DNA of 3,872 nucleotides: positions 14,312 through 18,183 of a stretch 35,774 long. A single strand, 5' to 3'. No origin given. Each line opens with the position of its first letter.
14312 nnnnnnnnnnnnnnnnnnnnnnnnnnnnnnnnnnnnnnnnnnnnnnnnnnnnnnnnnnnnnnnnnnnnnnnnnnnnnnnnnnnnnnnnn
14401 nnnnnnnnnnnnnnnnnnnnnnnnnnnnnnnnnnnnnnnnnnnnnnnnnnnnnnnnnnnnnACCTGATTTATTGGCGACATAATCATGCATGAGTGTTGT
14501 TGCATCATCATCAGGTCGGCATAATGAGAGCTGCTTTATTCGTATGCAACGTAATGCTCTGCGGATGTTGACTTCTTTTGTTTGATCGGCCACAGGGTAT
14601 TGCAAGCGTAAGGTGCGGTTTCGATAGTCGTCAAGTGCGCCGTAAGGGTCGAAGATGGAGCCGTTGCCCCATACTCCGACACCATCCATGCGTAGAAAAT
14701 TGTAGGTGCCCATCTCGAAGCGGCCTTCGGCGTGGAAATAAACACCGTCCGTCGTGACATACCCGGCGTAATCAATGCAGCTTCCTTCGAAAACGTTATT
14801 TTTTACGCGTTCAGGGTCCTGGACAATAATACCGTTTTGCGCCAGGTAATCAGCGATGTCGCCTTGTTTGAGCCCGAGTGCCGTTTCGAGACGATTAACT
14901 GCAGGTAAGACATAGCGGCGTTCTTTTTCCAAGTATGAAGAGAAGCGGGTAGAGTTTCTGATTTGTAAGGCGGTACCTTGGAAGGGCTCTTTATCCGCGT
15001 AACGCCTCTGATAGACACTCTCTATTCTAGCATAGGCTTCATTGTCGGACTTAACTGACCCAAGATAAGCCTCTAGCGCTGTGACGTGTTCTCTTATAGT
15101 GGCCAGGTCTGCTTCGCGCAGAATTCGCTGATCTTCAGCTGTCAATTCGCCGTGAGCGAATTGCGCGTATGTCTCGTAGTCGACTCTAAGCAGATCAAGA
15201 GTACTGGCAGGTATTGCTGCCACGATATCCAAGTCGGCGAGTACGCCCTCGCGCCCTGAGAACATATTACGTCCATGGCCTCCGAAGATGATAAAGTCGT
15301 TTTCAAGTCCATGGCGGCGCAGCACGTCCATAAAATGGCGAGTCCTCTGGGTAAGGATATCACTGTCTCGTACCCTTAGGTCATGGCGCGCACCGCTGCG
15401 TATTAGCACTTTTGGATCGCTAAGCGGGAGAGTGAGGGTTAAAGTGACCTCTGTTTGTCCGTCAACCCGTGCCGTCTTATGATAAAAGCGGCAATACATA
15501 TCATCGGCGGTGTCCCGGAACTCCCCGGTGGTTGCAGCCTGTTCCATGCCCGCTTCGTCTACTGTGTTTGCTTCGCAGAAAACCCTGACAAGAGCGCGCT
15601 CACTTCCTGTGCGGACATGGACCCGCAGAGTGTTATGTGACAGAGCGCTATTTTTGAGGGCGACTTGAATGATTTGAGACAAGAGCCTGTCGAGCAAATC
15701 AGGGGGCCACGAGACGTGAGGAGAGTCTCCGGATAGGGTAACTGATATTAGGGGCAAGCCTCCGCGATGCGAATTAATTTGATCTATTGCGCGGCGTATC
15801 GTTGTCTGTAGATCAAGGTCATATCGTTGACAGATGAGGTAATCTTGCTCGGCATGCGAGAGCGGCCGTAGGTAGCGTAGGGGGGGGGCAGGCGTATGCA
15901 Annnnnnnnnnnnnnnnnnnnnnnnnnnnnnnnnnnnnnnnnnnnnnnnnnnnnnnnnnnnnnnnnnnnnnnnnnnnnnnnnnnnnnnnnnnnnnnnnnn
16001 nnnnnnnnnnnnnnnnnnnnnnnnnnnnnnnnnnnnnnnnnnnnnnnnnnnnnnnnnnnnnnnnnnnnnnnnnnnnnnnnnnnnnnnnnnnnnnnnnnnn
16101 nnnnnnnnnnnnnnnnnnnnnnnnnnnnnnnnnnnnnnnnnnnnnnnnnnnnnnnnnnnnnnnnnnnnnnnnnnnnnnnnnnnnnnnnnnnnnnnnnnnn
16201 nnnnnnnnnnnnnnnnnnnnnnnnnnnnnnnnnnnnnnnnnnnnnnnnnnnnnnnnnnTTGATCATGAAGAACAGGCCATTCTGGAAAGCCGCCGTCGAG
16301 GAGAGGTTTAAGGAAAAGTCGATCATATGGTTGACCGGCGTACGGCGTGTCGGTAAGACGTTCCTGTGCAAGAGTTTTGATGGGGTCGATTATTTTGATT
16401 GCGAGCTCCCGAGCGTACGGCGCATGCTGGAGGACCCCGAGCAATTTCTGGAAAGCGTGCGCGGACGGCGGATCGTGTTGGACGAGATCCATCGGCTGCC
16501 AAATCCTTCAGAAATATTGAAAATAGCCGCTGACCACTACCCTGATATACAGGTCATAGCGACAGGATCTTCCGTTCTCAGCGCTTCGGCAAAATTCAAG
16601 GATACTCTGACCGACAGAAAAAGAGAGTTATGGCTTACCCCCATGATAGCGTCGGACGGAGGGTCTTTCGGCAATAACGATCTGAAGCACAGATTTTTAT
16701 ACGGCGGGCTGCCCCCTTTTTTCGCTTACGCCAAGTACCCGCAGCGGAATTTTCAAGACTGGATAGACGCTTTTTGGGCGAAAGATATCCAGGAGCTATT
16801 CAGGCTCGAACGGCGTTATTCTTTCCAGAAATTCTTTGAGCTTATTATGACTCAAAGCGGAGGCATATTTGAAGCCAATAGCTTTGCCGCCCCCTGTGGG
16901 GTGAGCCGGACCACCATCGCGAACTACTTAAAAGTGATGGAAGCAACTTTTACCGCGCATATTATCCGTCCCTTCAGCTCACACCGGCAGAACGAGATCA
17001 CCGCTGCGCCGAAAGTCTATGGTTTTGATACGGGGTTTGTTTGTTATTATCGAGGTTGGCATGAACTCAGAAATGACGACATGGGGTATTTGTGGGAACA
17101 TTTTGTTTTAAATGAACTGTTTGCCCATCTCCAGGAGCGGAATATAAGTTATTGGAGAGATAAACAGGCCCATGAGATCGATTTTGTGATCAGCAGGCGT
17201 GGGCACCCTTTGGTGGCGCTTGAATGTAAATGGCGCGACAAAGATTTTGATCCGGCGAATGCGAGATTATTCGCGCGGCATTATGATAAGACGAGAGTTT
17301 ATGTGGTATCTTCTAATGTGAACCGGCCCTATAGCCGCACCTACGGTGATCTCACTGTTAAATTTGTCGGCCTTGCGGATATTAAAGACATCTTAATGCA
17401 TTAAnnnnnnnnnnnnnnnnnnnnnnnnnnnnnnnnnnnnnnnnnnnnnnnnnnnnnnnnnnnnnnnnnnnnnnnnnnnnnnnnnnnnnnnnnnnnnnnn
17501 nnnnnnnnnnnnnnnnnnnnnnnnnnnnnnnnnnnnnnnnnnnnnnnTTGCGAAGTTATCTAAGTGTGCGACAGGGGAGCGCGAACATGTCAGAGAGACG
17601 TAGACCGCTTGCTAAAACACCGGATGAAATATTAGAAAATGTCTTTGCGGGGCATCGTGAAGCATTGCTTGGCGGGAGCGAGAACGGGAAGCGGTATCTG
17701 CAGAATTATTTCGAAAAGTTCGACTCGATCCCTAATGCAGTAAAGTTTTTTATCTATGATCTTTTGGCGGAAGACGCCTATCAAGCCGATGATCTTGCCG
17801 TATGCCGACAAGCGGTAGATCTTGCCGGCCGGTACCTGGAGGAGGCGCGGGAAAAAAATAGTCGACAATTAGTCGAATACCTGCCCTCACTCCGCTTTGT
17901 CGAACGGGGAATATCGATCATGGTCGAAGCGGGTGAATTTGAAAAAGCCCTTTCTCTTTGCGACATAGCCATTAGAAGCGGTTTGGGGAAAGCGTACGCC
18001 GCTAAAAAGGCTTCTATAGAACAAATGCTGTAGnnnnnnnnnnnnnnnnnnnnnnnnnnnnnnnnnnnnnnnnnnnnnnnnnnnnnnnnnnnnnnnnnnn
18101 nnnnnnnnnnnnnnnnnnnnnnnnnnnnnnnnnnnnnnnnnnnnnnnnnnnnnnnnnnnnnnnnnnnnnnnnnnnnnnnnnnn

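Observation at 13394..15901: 835-aa orphan protein fusing a kinase-type ATPase-like domain to CCA-adding/poly(A)-polymerase-type nucleotidyltransferase motifs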

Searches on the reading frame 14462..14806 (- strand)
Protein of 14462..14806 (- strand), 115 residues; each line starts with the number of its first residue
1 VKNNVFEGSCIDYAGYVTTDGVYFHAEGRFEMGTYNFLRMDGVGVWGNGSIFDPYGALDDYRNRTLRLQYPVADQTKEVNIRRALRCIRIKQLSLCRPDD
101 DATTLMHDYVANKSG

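Call 71: search_solved_structures(query=window:14462-14734:-, max_evalue=10, show_alignments=3)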
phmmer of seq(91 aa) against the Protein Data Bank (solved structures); distinct sequences matched with E-value up to 10: 3.
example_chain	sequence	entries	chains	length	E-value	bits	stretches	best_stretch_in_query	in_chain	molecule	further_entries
1vfg_A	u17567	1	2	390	0.17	15.1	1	19-69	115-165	poly A polymerase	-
4wbz_A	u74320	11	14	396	0.18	15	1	19-69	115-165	Poly A polymerase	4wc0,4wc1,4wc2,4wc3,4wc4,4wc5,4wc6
4wby_A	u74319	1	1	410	0.19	15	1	19-69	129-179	Poly A polymerase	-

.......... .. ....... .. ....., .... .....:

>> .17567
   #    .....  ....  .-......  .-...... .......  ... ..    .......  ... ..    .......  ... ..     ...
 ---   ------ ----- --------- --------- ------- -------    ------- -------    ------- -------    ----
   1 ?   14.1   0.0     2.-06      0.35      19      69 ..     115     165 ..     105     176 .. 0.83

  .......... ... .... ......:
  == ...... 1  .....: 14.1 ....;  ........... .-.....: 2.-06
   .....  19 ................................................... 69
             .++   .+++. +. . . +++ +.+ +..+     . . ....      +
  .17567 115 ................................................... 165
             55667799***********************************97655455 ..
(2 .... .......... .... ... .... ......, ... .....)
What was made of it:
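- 14537..14707 (-): aa 399-455, the segment homologous to class II NTase motif B-tail (TxN), motif C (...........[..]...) and the motif D region (RxLRxxRh). The only PDB hits are 1vfg, 4wbz and 4wby (call 71).
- An unbiased phmmer of aa 390-480 against 177,635 PDB sequences returns only the Aquifex A-adding enzyme, at the homologous position (call 71). The PDB phmmer E-value is only 0.17 (call 71). The only PDB hits are the family predicted beforehand, at the homologous position (call 71).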

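Call 79: find_homologous_proteins(query=window:14462-14791:-, max_evalue=10)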
Query seq(110 aa): no candidate shares three 5-residue words with the query. No homologue found.

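Call 95: search_protein_families(library=pfam, proteins=[window:14462-14806:-], max_evalue=10)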
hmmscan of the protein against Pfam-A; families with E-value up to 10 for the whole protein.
seq(115 aa): 0 families
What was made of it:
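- Tried and rejected: No hit (call 95).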

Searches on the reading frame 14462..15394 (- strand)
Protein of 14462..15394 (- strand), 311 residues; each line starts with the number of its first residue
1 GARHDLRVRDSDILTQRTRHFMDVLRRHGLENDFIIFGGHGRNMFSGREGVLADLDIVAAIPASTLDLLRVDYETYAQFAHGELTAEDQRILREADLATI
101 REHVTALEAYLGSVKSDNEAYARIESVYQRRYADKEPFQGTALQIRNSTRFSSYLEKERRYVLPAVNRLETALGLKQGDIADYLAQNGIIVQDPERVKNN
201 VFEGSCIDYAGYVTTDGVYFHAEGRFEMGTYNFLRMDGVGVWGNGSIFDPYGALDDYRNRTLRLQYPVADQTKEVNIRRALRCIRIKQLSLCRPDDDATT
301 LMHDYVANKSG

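Call 20: search_protein_families(library=pfam, proteins=[window:14462-15391:-], max_evalue=10)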
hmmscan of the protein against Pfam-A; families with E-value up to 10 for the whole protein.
seq(310 aa): 0 families

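Call 76: predict_structure(protein=window:14462-15394:-)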
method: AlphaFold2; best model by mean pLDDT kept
length: 311 residues; sequences in the alignment: 1
mean_pLDDT: 34.2   pTM: 0.27
mean pLDDT of the five models: 34.2, 32.1, 28.9, 28.8, 28.4
residues with pLDDT >= 90: 0; 70-90: 0; 50-70: 5; < 50: 306
segments of 3 or more residues with pLDDT < 50: 1-128, 137-311
pLDDT, mean of each block of 10 residues (from residue 1): 24 35 45 30 25 30 38 33 40 39 43 38 47 48 43 45 39 42 41 39 29 26 22 22 23 25 27 36 28 31 29 23
secondary structure, 60 per line:
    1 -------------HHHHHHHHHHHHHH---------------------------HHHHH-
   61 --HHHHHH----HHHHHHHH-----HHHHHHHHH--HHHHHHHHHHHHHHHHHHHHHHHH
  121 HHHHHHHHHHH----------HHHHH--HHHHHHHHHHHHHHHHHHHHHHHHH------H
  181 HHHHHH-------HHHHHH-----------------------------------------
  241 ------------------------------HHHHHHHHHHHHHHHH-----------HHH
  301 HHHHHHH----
elements in order: H14-27 H55-59 H63-68 H73-80 H86-94 H97-131 H142-146 H149-173 H180-186 H194-199 H271-286 H298-307

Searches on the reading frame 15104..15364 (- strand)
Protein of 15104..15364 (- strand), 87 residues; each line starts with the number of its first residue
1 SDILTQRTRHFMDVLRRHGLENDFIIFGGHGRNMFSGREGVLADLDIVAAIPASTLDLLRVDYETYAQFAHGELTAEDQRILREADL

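Call 72: search_solved_structures(query=window:15104-15364:-, max_evalue=10, show_alignments=3)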
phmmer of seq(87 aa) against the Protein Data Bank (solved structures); distinct sequences matched with E-value up to 10: 1.
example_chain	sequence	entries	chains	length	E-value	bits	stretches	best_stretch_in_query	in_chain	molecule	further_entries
4e11_A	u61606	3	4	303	0.18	15.5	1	5-32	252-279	kynurenine formamidase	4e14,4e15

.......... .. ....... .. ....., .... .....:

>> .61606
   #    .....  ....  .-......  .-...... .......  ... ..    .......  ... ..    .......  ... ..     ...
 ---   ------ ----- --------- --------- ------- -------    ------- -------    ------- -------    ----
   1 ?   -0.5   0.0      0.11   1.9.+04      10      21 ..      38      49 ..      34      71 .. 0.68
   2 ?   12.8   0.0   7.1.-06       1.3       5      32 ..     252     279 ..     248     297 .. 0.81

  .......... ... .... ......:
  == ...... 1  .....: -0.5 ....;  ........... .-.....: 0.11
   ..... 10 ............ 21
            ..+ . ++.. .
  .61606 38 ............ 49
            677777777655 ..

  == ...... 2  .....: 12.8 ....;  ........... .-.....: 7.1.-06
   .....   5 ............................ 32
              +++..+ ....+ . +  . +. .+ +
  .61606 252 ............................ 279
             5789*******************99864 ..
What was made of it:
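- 15221..15292 (-): Motif A-like stretch aa 204-227 (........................). G207-G208 and the putative metal-binding D223 and D225 lie here. An unbiased PDB search does not return NTases (call 72).
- On Class II nucleotidyltransferase (CCA-adding / poly(A) polymerase, PF01743 + PF12627): The spacing is 14 residues rather than 12, and an unbiased PDB search finds no NTase (call 72).
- The motif A fragment gets an equally weak hit to an unrelated hydrolase (call 72).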

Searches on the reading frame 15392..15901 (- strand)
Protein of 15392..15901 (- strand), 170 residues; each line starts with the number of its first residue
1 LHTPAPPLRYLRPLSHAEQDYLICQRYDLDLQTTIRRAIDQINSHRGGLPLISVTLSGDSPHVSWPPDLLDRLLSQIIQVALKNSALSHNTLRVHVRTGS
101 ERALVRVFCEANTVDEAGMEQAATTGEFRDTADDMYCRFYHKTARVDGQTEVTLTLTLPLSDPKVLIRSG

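Call 20: search_protein_families(library=pfam, proteins=[window:15392-15901:-], max_evalue=10)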
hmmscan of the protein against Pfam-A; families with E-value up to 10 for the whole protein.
seq(170 aa): 0 families

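Call 73: search_solved_structures(query=window:15392-15814:-, max_evalue=10, show_alignments=3)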
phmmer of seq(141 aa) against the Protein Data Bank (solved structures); distinct sequences matched with E-value up to 10: 0.

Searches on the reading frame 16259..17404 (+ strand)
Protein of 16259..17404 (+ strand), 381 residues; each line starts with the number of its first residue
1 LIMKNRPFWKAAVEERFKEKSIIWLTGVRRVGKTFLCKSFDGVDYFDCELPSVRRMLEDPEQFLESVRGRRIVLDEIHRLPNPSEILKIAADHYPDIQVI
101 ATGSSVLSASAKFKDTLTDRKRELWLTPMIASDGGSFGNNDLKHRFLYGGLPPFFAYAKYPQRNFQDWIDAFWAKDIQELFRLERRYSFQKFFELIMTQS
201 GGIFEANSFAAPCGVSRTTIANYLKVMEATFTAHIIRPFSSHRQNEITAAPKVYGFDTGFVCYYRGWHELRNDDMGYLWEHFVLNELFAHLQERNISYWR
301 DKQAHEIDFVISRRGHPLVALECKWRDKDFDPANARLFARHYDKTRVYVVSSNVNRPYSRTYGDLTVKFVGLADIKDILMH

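Call 3: search_protein_families(library=pfam, proteins=[window:16259-17404:+], max_evalue=1)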
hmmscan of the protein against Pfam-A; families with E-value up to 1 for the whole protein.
window:16259-17404:+ (381 aa): 7 families
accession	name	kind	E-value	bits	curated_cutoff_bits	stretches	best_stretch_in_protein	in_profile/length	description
PF13635.12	DUF4143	-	1.9e-34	119.1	28.1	1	175-325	2-159/160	Domain of unknown function (DUF4143)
PF13173.12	AAA_14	-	5.9e-20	72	27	1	20-129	2-123/129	AAA domain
PF13401.12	AAA_22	-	0.0023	18.7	27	0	19-40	4-25/130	AAA domain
PF03008.20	DUF234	-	0.0057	17.5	22.5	1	293-328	57-92/100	Archaea bacterial proteins of unknown function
PF04313.20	HSDR_N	-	0.032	14.5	25.1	1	288-333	112-154/198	Type I restriction enzyme R protein N terminus (HSDR_N)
PF08279.18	HTH_11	-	0.14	12.5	25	1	194-231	7-43/55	HTH domain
PF02350.25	Epimerase_2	-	0.23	10.7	30.6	1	187-219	254-287/347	UDP-N-acetylglucosamine 2-epimerase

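Call 4: search_protein_families(library=padloc, proteins=[window:16259-17404:+], max_evalue=1)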
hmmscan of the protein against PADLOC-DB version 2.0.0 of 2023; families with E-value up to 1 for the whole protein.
window:16259-17404:+ (381 aa): 8 families
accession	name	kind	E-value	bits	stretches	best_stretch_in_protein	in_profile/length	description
PDLC04789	PDC-S01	-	2.5e-57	192.6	1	10-353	7-367/375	-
PDLC04790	PDC-S01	-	2.1e-50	169.7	2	138-326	170-368/422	-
PDLC04787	PDC-S01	-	9.5e-27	91.9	1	4-316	11-349/412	-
PDLC04791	PDC-S01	-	2.7e-20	70.4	1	71-353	83-378/395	-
PDLC04786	PDC-S01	-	2.3e-16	57.6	2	243-343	298-403/439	-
PDLC04788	PDC-S01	-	6e-10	36.6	2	175-324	218-381/448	-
PDLC04792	PDC-S01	-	1.3e-08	31.9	2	271-352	332-413/452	-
PDLC04984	PDC-S27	-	0.00022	18.2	1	18-40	21-43/474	-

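Call 5: search_protein_families(library=ncbifam, proteins=[window:16259-17404:+], max_evalue=1)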
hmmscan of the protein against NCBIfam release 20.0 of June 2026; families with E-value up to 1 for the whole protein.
window:16259-17404:+ (381 aa): 2 families
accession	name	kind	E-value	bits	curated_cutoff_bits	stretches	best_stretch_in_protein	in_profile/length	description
TIGR03667.1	Rv3369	hypoth_equivalog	0.067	13.1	125.3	1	10-33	4-27/130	TIGR03667 family PPOX class F420-dependent oxidoreductase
NF041692.1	Shig_StxB_2f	exception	0.2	12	201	1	196-235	5-42/87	Shiga toxin Stx2f subunit B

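Call 16: search_protein_families(library=phrogs, proteins=[window:16259-17404:+], max_evalue=1)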
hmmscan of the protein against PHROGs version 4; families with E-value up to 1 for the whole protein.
window:16259-17404:+ (381 aa): 0 families

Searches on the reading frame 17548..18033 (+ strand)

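Call 3: search_protein_families(library=pfam, proteins=[window:17548-18033:+], max_evalue=1)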
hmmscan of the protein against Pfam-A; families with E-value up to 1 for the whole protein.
window:17548-18033:+ (161 aa): 0 families

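Call 4: search_protein_families(library=padloc, proteins=[window:17548-18033:+], max_evalue=1)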
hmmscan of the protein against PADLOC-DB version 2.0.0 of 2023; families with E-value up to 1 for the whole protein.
window:17548-18033:+ (161 aa): 0 families

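Call 5: search_protein_families(library=ncbifam, proteins=[window:17548-18033:+], max_evalue=1)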
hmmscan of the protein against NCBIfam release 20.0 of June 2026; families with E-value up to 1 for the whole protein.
window:17548-18033:+ (161 aa): 0 families

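Call 16: search_protein_families(library=phrogs, proteins=[window:17548-18033:+], max_evalue=1)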
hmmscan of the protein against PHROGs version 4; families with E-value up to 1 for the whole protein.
window:17548-18033:+ (161 aa): 1 family
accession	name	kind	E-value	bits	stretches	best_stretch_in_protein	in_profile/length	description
phrog_12957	-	unknown function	0.23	12.6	1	88-119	97-128/131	-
